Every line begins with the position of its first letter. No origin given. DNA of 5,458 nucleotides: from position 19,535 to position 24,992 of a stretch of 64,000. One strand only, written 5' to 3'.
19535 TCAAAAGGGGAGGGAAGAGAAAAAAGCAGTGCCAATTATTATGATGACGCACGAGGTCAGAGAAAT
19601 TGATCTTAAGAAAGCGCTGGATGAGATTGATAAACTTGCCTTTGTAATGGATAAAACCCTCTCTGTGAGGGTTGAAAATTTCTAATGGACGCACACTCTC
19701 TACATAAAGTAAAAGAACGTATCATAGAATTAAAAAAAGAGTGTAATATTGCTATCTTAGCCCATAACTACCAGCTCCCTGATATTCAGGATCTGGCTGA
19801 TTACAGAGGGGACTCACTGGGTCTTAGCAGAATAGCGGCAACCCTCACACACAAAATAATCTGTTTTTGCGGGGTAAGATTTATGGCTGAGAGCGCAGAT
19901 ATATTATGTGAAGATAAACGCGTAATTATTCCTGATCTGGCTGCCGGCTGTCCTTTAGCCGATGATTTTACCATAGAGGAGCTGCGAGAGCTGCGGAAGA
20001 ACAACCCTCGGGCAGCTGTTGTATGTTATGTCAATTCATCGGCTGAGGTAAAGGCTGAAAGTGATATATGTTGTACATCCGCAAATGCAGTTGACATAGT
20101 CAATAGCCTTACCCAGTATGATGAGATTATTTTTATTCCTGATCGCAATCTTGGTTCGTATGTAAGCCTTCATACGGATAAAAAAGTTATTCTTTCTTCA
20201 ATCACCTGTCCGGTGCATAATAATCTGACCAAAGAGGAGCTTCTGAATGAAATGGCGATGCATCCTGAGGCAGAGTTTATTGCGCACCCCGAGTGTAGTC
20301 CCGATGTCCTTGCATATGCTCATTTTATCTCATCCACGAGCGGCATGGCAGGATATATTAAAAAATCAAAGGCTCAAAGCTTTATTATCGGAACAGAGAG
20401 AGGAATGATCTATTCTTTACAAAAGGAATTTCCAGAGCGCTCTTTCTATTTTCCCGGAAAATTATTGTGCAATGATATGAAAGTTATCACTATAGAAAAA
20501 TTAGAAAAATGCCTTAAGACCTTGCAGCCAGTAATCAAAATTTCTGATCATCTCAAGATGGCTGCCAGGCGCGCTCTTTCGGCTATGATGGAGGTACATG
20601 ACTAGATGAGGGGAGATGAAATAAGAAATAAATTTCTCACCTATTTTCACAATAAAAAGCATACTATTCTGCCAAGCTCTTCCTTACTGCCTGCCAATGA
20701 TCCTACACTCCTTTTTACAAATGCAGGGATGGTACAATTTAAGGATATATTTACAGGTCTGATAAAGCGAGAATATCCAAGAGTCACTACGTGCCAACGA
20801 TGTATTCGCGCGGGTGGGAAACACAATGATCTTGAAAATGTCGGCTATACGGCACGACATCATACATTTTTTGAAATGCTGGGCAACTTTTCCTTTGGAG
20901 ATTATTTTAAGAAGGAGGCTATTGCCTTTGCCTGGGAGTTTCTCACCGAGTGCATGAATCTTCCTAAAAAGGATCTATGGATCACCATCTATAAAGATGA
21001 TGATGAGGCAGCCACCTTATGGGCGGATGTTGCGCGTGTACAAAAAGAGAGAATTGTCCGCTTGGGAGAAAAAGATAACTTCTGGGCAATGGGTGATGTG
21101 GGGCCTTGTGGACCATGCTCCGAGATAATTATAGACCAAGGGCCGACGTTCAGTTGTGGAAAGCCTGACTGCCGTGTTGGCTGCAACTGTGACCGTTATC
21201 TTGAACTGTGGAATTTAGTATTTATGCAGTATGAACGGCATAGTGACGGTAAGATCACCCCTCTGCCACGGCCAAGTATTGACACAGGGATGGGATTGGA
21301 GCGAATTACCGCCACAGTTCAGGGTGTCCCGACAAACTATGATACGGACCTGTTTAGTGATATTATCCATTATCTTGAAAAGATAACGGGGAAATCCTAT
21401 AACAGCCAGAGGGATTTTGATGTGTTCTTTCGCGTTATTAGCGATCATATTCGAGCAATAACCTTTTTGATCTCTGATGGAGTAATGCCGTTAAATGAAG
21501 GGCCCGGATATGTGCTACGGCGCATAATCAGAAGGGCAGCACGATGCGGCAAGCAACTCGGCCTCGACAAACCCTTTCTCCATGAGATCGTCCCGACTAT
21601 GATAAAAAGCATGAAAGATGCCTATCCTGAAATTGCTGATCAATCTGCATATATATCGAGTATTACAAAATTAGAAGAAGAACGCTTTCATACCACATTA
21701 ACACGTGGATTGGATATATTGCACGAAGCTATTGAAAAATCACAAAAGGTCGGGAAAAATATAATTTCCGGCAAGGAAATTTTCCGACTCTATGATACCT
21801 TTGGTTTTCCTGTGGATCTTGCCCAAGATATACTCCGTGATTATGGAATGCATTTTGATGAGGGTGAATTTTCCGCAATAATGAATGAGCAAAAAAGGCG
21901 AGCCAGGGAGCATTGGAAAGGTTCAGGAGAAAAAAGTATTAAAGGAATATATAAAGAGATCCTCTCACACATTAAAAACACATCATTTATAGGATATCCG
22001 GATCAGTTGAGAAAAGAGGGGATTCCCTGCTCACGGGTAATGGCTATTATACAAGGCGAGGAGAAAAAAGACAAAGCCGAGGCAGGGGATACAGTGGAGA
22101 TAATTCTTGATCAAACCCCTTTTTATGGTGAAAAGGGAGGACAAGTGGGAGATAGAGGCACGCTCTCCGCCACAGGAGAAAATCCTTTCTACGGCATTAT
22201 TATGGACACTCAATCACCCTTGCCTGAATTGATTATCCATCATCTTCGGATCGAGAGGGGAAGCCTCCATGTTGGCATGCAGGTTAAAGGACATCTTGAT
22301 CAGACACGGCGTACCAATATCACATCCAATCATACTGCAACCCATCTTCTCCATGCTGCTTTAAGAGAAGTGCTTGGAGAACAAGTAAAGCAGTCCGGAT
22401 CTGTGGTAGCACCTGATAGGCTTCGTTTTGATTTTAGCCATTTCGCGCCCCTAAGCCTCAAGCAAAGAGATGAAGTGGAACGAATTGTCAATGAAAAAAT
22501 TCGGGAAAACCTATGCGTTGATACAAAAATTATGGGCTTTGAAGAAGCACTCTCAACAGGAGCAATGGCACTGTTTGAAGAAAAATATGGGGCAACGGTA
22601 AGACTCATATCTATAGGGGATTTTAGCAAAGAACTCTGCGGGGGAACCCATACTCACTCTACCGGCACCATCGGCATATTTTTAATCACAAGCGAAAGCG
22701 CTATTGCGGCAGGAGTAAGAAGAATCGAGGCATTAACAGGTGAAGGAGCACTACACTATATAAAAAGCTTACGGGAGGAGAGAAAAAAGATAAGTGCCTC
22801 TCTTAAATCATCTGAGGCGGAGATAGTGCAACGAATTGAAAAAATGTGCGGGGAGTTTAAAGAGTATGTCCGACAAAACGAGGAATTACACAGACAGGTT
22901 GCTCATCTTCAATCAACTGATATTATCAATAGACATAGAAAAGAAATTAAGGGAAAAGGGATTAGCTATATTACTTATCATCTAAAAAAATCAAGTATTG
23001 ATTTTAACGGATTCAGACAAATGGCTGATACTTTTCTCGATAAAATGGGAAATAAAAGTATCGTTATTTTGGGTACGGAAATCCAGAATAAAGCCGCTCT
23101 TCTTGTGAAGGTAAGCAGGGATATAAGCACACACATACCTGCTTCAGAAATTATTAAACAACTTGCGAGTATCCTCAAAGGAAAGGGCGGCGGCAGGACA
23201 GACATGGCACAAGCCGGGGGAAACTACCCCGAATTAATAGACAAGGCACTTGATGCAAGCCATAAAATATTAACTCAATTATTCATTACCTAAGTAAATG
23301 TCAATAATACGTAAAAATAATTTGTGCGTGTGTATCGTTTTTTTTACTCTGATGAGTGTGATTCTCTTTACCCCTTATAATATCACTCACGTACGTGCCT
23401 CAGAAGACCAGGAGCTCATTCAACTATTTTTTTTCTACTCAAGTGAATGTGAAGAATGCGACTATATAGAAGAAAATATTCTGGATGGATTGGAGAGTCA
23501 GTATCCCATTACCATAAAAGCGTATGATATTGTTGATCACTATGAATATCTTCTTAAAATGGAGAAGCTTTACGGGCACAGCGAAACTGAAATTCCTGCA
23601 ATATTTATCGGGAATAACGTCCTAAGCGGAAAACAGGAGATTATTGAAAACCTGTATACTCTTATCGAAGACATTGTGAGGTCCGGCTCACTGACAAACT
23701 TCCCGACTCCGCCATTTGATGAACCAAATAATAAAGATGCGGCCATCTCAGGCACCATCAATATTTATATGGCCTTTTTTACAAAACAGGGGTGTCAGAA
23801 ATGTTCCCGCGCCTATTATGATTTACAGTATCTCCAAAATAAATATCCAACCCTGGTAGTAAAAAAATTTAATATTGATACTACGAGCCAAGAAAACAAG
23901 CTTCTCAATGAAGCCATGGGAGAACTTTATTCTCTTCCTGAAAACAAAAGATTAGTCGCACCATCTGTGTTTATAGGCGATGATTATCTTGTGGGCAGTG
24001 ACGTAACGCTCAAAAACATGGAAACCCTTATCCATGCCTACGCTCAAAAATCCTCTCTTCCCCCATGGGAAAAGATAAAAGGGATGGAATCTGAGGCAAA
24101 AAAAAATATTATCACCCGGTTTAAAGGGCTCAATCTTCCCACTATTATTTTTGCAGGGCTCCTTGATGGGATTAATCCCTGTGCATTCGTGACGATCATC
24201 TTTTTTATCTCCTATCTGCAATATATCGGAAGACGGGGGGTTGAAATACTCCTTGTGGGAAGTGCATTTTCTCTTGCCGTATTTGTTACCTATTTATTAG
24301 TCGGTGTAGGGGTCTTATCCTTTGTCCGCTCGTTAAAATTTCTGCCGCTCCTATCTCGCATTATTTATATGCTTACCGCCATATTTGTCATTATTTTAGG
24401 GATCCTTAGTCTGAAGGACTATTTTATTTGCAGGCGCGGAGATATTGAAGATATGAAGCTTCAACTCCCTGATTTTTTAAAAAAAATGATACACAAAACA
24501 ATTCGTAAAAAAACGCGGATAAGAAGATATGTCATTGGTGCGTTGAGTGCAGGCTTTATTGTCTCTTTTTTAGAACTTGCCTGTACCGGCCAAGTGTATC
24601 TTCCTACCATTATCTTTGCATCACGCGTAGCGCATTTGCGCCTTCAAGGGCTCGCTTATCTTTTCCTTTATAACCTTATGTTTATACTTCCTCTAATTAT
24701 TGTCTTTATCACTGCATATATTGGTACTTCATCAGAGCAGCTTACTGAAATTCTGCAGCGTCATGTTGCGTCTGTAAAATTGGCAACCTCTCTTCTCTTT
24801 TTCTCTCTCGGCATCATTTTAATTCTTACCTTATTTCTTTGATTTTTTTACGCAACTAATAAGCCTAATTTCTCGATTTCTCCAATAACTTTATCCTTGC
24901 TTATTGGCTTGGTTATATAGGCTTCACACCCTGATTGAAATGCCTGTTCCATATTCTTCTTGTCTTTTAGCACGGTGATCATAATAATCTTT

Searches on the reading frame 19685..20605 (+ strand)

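Call 27: search_protein_families(library=pfam, proteins=[window:19685-20605:+], max_evalue=0.0001)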
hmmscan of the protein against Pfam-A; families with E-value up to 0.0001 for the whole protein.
window:19685-20605:+ (306 aa): 1 family
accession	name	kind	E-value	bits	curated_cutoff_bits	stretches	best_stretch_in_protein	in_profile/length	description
PF02445.21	NadA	-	1.3e-110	369.6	27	1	11-303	1-295/295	Quinolinate synthetase A protein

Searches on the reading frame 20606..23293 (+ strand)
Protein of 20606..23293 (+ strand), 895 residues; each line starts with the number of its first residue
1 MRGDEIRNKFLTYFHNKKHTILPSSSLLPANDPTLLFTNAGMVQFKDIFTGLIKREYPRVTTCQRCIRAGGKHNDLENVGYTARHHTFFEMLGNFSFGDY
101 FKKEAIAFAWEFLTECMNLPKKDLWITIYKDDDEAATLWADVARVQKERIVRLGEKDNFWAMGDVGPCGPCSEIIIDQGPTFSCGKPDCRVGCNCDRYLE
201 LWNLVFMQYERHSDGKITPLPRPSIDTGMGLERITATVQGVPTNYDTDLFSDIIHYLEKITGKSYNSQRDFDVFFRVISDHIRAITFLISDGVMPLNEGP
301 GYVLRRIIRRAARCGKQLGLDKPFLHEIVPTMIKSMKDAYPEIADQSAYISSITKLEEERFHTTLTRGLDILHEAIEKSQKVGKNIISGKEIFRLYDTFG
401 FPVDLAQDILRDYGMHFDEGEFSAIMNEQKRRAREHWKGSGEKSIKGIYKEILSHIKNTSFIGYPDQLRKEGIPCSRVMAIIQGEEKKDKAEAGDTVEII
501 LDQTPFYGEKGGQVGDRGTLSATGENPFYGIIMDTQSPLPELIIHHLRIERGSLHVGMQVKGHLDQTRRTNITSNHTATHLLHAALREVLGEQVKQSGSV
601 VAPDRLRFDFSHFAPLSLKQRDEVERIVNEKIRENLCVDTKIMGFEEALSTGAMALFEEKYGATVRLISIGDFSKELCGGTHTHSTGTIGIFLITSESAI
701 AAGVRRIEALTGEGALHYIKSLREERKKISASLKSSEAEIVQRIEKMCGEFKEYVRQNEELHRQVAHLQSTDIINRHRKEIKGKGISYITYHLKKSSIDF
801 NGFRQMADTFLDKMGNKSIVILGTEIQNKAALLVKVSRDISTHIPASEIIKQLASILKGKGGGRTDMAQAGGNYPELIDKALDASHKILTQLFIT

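Call 27: search_protein_families(library=pfam, proteins=[window:20606-23293:+], max_evalue=0.0001)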
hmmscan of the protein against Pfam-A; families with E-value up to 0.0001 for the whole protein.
window:20606-23293:+ (895 aa): 3 families
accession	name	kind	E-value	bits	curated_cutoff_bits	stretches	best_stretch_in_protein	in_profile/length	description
PF01411.24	tRNA-synt_2c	-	2.5e-212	706.7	30.3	1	5-567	1-551/552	tRNA synthetases class II (A)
PF07973.19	tRNA_SAD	-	1.7e-17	63.6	24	1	665-708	1-44/44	Threonyl and Alanyl tRNA synthetase second additional domain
PF02272.25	DHHA1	-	5.5e-15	56.1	25.9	1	792-889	8-100/102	DHHA1 domain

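Call 37: find_homologous_proteins(query=window:20606-23293:+, max_evalue=1e-100)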
Query window:20606-23293:+ (895 aa): 8000 proteins with E <= 1e-100 among 8000 candidates; the best 120 are listed.
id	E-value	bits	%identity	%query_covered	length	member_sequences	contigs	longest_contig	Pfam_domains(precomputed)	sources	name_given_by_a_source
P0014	0.0e+0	2063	100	100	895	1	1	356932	PF01411.25,PF07973.20,PF02272.25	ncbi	ncbi:MAG: alanine--tRNA ligase [bacterium]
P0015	0.0e+0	1347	66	100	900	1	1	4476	PF01411.25,PF07973.20,PF02272.25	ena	-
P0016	0.0e+0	1116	55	100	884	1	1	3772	PF01411.25,PF07973.20,PF02272.25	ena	-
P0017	0.0e+0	1100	55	100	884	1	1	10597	PF01411.25,PF07973.20,PF02272.25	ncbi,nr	ncbi:alanine--tRNA ligase [bacterium]|nr:alanine--tRNA ligase [bacterium]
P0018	0.0e+0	1082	55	99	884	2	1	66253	PF01411.25,PF07973.20,PF02272.25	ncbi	ncbi:MAG: alanine--tRNA ligase [bacterium]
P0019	0.0e+0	1077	54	100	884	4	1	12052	PF01411.25,PF07973.20,PF02272.25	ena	-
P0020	0.0e+0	1076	55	100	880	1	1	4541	PF01411.25,PF07973.20,PF02272.25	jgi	-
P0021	0.0e+0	1064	53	100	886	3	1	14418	PF01411.25,PF07973.20,PF02272.25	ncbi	-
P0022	0.0e+0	1052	52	99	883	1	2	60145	PF01411.25,PF07973.20,PF02272.25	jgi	-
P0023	0.0e+0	1051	52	100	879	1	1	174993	PF01411.25,PF07973.20,PF02272.25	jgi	jgi:alanyl-tRNA synthetase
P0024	0.0e+0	1050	53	99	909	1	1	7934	PF01411.25,PF07973.20,PF02272.25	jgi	-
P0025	0.0e+0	1049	52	99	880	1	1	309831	PF01411.25,PF07973.20,PF02272.25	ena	-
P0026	0.0e+0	1047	54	100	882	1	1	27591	PF01411.25,PF07973.20,PF02272.25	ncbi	-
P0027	0.0e+0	1047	52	99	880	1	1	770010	PF01411.25,PF07973.20,PF02272.25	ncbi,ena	-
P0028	0.0e+0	1044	53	99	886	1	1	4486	PF01411.25,PF07973.20,PF02272.25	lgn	-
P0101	0.0e+0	1025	52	99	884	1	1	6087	PF01411.25,PF07973.20,PF02272.25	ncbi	ncbi:MAG: alanine--tRNA ligase [bacterium]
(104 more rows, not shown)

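Call 38: find_encoding_contigs(protein=P0014, flank=10000, max_places=2)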
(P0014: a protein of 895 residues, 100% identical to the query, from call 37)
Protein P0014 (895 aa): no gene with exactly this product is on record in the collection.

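Call 71: find_encoding_contigs(protein=P0101, flank=2000, max_places=1)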
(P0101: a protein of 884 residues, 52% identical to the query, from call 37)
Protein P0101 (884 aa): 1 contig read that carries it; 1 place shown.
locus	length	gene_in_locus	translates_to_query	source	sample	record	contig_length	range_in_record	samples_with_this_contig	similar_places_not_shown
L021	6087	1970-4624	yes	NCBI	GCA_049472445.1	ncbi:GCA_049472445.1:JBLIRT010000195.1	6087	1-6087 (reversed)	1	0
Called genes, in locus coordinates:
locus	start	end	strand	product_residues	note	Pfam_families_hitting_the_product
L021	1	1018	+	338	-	PF00742:Homoserine_dh, PF01842:ACT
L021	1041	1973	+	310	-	PF02445:NadA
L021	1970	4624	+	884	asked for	PF01411:tRNA-synt_2c, PF07973:tRNA_SAD, PF02272:DHHA1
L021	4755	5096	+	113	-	-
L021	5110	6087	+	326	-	PF01636:APH (faint), PF03109:ABC1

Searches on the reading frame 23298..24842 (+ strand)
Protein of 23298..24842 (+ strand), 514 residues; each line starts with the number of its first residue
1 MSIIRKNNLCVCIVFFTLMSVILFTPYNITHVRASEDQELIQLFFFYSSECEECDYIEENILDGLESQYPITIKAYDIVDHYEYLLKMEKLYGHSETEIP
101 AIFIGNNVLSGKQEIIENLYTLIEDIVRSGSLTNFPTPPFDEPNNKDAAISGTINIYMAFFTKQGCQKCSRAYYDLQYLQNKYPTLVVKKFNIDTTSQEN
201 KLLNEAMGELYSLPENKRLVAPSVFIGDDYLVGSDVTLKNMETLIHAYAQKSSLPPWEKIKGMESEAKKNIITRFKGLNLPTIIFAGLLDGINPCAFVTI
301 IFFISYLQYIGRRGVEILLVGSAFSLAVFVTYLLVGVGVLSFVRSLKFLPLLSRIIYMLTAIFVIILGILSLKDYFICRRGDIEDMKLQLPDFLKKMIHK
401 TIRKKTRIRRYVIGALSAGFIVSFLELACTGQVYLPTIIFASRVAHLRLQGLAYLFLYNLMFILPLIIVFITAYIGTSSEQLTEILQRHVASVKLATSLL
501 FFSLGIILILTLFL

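Call 27: search_protein_families(library=pfam, proteins=[window:23298-24842:+], max_evalue=0.0001)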
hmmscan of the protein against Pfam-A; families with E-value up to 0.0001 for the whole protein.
window:23298-24842:+ (514 aa): 1 family
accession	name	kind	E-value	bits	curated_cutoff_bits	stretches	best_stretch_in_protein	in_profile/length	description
PF13386.12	DsbD_2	-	9.1e-06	26.1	24.9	0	283-491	2-190/199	Cytochrome C biogenesis protein transmembrane region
